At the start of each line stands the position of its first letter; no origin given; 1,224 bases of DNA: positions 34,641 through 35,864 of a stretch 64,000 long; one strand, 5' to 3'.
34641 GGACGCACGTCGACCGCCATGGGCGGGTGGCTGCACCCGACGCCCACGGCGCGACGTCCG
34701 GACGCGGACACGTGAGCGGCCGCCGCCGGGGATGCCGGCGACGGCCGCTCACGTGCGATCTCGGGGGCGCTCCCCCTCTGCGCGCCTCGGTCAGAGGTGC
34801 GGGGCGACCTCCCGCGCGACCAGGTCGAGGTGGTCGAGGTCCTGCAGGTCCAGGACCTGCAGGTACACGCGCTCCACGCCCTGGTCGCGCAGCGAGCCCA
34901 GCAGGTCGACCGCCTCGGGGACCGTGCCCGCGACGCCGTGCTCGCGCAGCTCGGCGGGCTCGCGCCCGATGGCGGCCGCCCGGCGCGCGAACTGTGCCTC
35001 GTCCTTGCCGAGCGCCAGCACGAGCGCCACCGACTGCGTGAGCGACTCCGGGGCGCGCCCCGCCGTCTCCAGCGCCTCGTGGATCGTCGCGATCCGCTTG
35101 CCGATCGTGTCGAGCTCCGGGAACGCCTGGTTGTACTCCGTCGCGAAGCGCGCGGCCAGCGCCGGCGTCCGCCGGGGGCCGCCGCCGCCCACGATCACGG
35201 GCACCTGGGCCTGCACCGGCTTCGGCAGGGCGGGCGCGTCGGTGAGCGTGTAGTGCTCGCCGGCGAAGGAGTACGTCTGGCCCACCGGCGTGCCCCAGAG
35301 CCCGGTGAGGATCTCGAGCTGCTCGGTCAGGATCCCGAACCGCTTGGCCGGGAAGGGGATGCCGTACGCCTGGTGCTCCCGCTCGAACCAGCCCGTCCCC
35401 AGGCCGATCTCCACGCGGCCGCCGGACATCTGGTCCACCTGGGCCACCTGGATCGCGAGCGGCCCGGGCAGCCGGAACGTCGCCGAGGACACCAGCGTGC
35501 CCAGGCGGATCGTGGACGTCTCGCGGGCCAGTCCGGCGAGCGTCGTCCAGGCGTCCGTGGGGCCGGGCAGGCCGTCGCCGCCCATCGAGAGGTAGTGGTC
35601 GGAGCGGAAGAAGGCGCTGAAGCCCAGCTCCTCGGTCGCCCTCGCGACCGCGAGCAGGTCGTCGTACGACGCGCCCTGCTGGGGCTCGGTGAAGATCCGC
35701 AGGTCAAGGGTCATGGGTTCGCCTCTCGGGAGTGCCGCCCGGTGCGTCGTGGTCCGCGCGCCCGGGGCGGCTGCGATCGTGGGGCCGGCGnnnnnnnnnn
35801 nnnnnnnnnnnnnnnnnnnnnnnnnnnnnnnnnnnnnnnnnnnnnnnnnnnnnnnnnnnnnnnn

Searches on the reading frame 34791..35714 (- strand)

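Call 22: search_protein_families(library=pfam, proteins=[window:34791-35714:-], max_evalue=0.00001)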
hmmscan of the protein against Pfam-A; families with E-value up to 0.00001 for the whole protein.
window:34791-35714:- (307 aa): 1 family
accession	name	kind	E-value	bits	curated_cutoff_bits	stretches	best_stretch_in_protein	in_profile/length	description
PF00296.26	Bac_luciferase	-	6.3e-46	157.6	27.9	1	9-250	13-245/314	Luciferase-like monooxygenase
